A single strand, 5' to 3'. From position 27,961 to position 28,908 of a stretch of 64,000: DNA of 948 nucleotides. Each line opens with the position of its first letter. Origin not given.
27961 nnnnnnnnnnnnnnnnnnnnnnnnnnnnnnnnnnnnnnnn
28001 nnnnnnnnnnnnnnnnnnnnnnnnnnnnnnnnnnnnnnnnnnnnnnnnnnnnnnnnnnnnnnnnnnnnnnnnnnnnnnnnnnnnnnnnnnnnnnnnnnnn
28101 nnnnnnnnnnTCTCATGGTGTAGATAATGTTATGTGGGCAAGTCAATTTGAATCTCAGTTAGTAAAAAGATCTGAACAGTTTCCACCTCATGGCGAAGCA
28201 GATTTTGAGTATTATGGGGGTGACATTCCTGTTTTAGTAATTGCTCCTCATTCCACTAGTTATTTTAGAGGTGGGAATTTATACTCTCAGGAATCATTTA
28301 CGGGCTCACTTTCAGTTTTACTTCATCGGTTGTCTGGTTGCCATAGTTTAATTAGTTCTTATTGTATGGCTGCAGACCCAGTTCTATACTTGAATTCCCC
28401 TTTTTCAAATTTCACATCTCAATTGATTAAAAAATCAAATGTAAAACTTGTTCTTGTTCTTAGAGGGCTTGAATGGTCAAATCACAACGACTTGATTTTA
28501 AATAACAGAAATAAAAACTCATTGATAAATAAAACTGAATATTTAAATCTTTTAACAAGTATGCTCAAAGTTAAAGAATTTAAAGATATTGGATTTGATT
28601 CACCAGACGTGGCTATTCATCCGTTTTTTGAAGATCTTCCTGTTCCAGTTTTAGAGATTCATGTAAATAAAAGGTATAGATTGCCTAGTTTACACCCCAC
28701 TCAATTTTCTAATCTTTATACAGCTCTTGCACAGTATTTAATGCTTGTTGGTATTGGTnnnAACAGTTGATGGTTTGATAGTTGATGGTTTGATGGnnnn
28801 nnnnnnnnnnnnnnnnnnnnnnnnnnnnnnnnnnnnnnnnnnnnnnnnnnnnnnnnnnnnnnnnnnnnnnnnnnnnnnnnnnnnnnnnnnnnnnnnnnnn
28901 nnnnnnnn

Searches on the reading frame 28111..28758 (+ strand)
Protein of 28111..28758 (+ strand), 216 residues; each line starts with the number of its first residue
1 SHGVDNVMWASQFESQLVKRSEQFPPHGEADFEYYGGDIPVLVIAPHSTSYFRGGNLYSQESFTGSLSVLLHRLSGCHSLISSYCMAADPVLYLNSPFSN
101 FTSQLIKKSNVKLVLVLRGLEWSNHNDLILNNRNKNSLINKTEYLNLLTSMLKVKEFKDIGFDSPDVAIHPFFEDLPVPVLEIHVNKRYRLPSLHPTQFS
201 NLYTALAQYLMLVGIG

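Call 23: search_solved_structures(query=A3, max_evalue=10, show_alignments=3)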
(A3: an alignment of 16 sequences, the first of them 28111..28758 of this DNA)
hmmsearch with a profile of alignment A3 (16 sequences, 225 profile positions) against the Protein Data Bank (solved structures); distinct sequences matched with E-value up to 10: 3.
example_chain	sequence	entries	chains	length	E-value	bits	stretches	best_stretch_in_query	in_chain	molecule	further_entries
2l69_A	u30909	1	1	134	0.87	12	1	98-180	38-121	Rossmann 2x3 fold protein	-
8x7f_A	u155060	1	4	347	0.99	11.9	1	101-170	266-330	Trifunctional NAD biosynthesis/regulator protein NadR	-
1yio_A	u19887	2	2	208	1.3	11.4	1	143-217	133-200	response regulatory protein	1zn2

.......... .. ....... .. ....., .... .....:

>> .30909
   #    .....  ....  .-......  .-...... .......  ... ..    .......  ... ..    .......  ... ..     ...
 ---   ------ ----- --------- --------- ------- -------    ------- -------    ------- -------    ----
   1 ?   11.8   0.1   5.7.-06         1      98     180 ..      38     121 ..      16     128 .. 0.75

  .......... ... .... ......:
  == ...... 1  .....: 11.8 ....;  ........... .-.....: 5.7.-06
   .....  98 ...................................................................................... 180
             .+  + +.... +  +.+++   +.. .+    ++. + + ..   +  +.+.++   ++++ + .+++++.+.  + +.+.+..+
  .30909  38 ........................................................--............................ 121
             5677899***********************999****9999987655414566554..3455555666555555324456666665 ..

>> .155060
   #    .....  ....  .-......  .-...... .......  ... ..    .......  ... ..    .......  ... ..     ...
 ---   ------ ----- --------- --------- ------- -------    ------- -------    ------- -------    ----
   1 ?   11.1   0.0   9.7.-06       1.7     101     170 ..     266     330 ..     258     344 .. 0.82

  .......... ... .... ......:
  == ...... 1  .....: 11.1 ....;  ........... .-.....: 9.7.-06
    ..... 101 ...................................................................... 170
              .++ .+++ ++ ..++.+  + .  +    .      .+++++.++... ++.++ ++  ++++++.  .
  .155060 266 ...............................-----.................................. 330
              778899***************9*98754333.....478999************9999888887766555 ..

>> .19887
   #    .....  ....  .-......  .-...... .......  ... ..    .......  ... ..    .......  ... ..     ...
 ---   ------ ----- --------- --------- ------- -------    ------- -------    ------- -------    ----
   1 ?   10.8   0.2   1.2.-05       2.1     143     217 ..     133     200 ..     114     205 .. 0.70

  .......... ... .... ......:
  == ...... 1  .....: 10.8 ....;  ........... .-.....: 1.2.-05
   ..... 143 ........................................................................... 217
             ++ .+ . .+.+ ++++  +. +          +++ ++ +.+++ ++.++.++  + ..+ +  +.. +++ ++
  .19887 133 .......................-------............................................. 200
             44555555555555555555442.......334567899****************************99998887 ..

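Call 42: predict_structure(alignment_id=A3)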
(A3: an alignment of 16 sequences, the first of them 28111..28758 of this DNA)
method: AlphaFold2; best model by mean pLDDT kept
length: 216 residues; sequences in the alignment: 16
mean_pLDDT: 85.6   pTM: 0.86
mean pLDDT of the five models: 85.6, 82.6, 81.3, 78.9, 78.0
residues with pLDDT >= 90: 107; 70-90: 81; 50-70: 25; < 50: 3
segments of 3 or more residues with pLDDT < 50: none
pLDDT, mean of each block of 10 residues (from residue 1): 77 91 87 94 91 79 88 96 81 77 90 92 91 64 86 93 67 80 92 91 96 82
secondary structure, 60 per line:
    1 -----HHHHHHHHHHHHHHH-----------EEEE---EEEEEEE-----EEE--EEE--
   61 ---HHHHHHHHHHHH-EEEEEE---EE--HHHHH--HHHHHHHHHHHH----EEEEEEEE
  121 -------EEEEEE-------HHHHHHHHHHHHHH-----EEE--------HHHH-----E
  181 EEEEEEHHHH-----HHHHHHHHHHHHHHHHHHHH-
elements in order: H6-20 E32-35 E39-45 E51-53 E56-58 H64-75 E77-82 H90-94 H97-108 E113-120 E128-133 H141-154 E160-162 H171-174 E180-186 H187-190 H196-215
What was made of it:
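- The AF2 model has pLDDT 85.6 and pTM 0.86 (call 42).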

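Call 45: search_protein_representatives(alignment_id=A3)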
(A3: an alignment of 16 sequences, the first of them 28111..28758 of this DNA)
Query: 16 sequences, 225 profile positions. Proteins with E-value up to 0.001 (for the whole library): 733; up to 1e-10: 372; up to 1e-30: 8. The best 150 are listed.
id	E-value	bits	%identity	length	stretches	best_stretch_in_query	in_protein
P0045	7.6e-95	332.8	-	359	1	3-222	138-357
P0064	1.4e-78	279.6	-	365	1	3-224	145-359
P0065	5.3e-50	186.2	-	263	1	5-139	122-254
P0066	2.2e-43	164.5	-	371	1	3-217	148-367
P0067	5.6e-38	146.8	-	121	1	106-224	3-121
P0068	1.3e-36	142.3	-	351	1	5-221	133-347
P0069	7.0e-35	136.7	-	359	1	4-214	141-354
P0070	1.7e-31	125.7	-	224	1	4-216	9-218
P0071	1.1e-29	119.7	-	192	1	58-154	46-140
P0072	4.3e-29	117.8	-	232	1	30-224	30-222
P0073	4.4e-29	117.7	-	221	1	35-223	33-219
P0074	5.9e-28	114.0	-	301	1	4-221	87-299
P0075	1.2e-27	113.1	-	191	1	34-221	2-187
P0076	1.2e-27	113.0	-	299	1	5-220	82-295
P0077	1.9e-27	112.4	-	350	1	5-222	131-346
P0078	3.7e-27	111.4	-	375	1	6-217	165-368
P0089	3.9e-24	101.5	-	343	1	3-220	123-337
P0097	2.5e-23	98.9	-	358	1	5-221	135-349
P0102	2.1e-22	95.9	-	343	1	6-220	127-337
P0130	1.2e-20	90.2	-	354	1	8-218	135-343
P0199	3.3e-17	78.9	-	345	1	5-222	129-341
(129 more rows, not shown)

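Call 49: search_protein_families(library=pfam, alignment_id=A5, max_evalue=0.01)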
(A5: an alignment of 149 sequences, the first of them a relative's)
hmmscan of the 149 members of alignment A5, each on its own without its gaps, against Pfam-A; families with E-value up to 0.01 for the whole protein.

A. member 1, P0064 (365 aa): 2 families
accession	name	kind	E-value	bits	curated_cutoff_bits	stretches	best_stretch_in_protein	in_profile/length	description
PF05014.21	Nuc_deoxyrib_tr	-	5.1e-06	27.1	28.8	1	31-112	18-96/117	Nucleoside 2-deoxyribosyltransferase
PF15891.11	Nuc_deoxyri_tr2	-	2.1e-05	25.3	30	1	24-113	13-102/105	Nucleoside 2-deoxyribosyltransferase like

B. families by the number of members that match (of 149 scanned): 19 families
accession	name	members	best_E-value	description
PF05013.17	FGase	67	4.2e-12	N-formylglutamate amidohydrolase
PF02359.24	CDC48_N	8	1.2e-05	Cell division protein 48 (CDC48), N-terminal domain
PF06094.17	GGACT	7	1.1e-15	Gamma-glutamyl cyclotransferase, AIG2-like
PF00395.25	SLH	5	1.3e-43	S-layer homology domain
PF15891.11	Nuc_deoxyri_tr2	5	2.2e-07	Nucleoside 2-deoxyribosyltransferase like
PF05908.16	Gamma_PGA_hydro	5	0.00011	Poly-gamma-glutamate hydrolase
PF05014.21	Nuc_deoxyrib_tr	4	2e-06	Nucleoside 2-deoxyribosyltransferase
PF08239.17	SH3_3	2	9.1e-22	Bacterial SH3 domain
PF04122.17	CW_binding_2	1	2.7e-57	Cell wall binding domain 2 (CWB2)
PF07833.16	Cu_amine_oxidN1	1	5.5e-35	Copper amine oxidase N-terminal domain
PF14280.11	DUF4365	1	8e-22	Domain of unknown function (DUF4365)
PF06347.19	SH3_4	1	1.8e-07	Bacterial SH3 domain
PF00018.34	SH3_1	1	8.8e-06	SH3 domain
PF00704.34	Glyco_hydro_18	1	0.00022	Glycosyl hydrolases family 18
PF12224.13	Amidoligase_2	1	0.00048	Putative amidoligase enzyme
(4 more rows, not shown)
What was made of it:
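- A profile search finds 733 representatives (call 45), and 67 of the best 149 hit PF05013 (call 49).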

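Call 60: search_protein_families(library=pfam, proteins=[P0066, P0069, P0078, P0068, P0077, P0089, P0097, P0102, P0130, P0199], max_evalue=0.1)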
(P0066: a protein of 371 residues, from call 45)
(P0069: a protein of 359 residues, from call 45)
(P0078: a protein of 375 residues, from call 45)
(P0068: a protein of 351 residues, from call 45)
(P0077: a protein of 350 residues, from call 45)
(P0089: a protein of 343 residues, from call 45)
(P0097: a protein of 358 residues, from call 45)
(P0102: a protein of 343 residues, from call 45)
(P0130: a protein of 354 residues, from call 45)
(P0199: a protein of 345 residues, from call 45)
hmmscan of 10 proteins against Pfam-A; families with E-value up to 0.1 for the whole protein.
P0066 (371 aa): 2 families
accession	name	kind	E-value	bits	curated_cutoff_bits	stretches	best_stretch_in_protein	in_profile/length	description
PF15891.11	Nuc_deoxyri_tr2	-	0.00085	20.1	30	1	22-112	11-100/105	Nucleoside 2-deoxyribosyltransferase like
PF05014.21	Nuc_deoxyrib_tr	-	0.00097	19.7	28.8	1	5-114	1-97/117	Nucleoside 2-deoxyribosyltransferase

P0069 (359 aa): 2 families
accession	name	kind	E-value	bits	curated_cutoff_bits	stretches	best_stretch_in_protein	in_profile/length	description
PF15891.11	Nuc_deoxyri_tr2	-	4.8e-06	27.3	30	1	4-103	2-99/105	Nucleoside 2-deoxyribosyltransferase like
PF05014.21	Nuc_deoxyrib_tr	-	0.00013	22.5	28.8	1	6-105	1-96/117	Nucleoside 2-deoxyribosyltransferase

P0078 (375 aa): 2 families
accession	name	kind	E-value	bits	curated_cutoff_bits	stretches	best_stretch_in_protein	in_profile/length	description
PF15891.11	Nuc_deoxyri_tr2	-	0.0045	17.7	30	1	47-114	22-86/105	Nucleoside 2-deoxyribosyltransferase like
PF05014.21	Nuc_deoxyrib_tr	-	0.069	13.7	28.8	0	38-106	12-73/117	Nucleoside 2-deoxyribosyltransferase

P0068 (351 aa): 1 family
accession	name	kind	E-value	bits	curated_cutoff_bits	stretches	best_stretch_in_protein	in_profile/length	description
PF06094.17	GGACT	-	1.1e-15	58.7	22.8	1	8-124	1-119/120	Gamma-glutamyl cyclotransferase, AIG2-like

P0077 (350 aa): 1 family
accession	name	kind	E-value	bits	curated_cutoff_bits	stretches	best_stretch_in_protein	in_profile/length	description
PF06094.17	GGACT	-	3.5e-12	47.4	22.8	1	5-122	1-119/120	Gamma-glutamyl cyclotransferase, AIG2-like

P0089 (343 aa): 1 family
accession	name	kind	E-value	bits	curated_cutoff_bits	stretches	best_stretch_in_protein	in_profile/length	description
PF06094.17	GGACT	-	1.3e-14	55.2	22.8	1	5-116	1-119/120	Gamma-glutamyl cyclotransferase, AIG2-like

P0097 (358 aa): 1 family
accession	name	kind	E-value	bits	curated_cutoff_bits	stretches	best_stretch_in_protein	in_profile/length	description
PF06094.17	GGACT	-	2.4e-11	44.7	22.8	1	9-125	1-118/120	Gamma-glutamyl cyclotransferase, AIG2-like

P0102 (343 aa): 2 families
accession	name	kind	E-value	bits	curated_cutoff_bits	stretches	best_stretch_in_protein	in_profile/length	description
PF06094.17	GGACT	-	8.6e-15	55.8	22.8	1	5-117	1-119/120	Gamma-glutamyl cyclotransferase, AIG2-like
PF05013.17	FGase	-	0.023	15.3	28.9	1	260-313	164-216/219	N-formylglutamate amidohydrolase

P0130 (354 aa): 1 family
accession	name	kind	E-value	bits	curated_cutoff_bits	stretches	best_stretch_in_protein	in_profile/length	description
PF06094.17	GGACT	-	1.2e-15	58.6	22.8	1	7-123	1-119/120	Gamma-glutamyl cyclotransferase, AIG2-like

P0199 (345 aa): 1 family
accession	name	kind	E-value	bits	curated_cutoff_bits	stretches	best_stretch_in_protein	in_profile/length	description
PF06094.17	GGACT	-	2e-15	57.8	22.8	1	6-120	2-119/120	Gamma-glutamyl cyclotransferase, AIG2-like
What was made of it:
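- Closest known: GGACT. Same: They are the nearest non-NDT relatives of the C-domain, at E 1e-36 to 1e-17 (calls 45, 60).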

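Call 62: list_cluster_members(proteins=[P0066, P0069, P0078, P0068, P0070, P0072, P0003, P0058])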
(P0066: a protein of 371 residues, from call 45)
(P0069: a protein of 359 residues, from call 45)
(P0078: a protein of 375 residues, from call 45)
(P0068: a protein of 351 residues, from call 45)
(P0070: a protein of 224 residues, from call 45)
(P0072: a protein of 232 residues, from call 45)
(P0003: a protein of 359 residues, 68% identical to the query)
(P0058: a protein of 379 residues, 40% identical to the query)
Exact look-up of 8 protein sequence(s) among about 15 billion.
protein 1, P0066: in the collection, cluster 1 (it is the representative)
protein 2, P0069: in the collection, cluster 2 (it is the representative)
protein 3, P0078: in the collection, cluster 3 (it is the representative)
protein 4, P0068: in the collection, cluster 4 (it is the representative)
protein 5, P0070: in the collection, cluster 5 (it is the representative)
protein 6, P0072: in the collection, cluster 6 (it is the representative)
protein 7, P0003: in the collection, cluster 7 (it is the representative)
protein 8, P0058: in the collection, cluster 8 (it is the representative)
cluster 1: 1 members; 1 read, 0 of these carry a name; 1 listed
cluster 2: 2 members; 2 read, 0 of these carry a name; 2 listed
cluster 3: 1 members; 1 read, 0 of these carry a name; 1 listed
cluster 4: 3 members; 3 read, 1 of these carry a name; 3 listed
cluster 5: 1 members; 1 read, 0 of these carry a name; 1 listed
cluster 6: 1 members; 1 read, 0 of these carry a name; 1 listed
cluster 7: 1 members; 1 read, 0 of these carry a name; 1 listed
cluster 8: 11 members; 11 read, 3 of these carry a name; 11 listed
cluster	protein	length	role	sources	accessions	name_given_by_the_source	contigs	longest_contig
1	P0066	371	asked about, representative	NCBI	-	-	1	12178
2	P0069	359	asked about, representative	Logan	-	-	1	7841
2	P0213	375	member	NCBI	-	-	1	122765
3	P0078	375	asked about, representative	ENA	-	-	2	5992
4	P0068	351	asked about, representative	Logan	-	-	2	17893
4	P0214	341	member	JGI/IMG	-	gamma-glutamylcyclotransferase (GGCT)/AIG2-like uncharacterized protein YtfP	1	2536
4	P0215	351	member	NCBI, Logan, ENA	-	-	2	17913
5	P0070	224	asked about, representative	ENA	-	-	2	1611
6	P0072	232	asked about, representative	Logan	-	-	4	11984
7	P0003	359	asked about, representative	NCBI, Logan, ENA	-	-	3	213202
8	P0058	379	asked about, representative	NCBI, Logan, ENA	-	-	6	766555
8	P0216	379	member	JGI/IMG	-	hypothetical protein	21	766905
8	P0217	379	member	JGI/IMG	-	hypothetical protein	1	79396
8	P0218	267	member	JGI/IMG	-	hypothetical protein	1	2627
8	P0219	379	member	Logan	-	-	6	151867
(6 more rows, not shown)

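Call 63: find_encoding_contigs(protein=P0066, flank=6000, max_places=2)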
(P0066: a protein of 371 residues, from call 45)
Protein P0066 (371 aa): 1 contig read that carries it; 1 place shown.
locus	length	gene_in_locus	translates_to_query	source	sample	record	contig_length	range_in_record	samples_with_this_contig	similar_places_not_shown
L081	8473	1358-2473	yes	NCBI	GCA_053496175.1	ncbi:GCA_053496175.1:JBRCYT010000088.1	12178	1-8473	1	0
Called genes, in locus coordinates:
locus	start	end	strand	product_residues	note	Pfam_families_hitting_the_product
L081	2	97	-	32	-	?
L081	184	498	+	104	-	PF03819:MazG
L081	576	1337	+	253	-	PF04402:SIMPL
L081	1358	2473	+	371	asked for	-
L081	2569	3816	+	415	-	-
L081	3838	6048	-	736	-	PF22019:GlgB_N, PF02922:CBM_48, PF00128:Alpha-amylase, PF02806:Alpha-amylase_C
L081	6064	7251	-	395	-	PF00999:Na_H_Exchanger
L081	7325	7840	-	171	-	-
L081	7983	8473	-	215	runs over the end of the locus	PF06940:DUF1287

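Call 64: find_encoding_contigs(protein=P0068, flank=6000, max_places=2)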
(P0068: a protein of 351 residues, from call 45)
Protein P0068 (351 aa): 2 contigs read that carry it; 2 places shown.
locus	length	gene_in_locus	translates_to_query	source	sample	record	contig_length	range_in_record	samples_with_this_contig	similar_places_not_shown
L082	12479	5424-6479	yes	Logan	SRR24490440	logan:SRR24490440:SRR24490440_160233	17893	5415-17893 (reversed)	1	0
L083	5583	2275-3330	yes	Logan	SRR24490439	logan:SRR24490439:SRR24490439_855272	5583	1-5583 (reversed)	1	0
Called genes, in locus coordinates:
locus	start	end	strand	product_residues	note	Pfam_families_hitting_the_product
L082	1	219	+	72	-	?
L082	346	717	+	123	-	-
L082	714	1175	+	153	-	PF09712:PHA_synth_III_E (weak)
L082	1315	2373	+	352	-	PF07167:PhaC_N, PF00561:Abhydrolase_1, PF12146:Hydrolase_4 (weak), PF01738:DLH (faint), PF11339:DUF3141 (weak)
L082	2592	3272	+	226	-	PF01209:Ubie_methyltran, PF03141:Methyltransf_29 (weak), PF13489:Methyltransf_23, PF13847:Methyltransf_31, PF08241:Methyltransf_11, PF08242:Methyltransf_12, PF13649:Methyltransf_25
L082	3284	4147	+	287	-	PF01678:DAP_epimerase, PF05544:Pro_racemase (faint), PF26317:CntK_N (faint), PF01678:DAP_epimerase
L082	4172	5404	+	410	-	PF01979:Amidohydro_1, PF07969:Amidohydro_3 (weak)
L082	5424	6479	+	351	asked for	PF06094:GGACT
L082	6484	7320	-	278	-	PF02621:VitK2_biosynth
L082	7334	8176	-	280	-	PF02621:VitK2_biosynth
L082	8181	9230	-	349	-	PF01966:HD, PF13286:HD_assoc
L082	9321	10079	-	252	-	PF00977:His_biosynth, PF03060:NMO (faint), PF05690:ThiG (faint)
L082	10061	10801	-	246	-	PF00977:His_biosynth, PF01207:Dus (faint)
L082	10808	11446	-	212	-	-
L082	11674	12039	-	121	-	-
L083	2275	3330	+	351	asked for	PF06094:GGACT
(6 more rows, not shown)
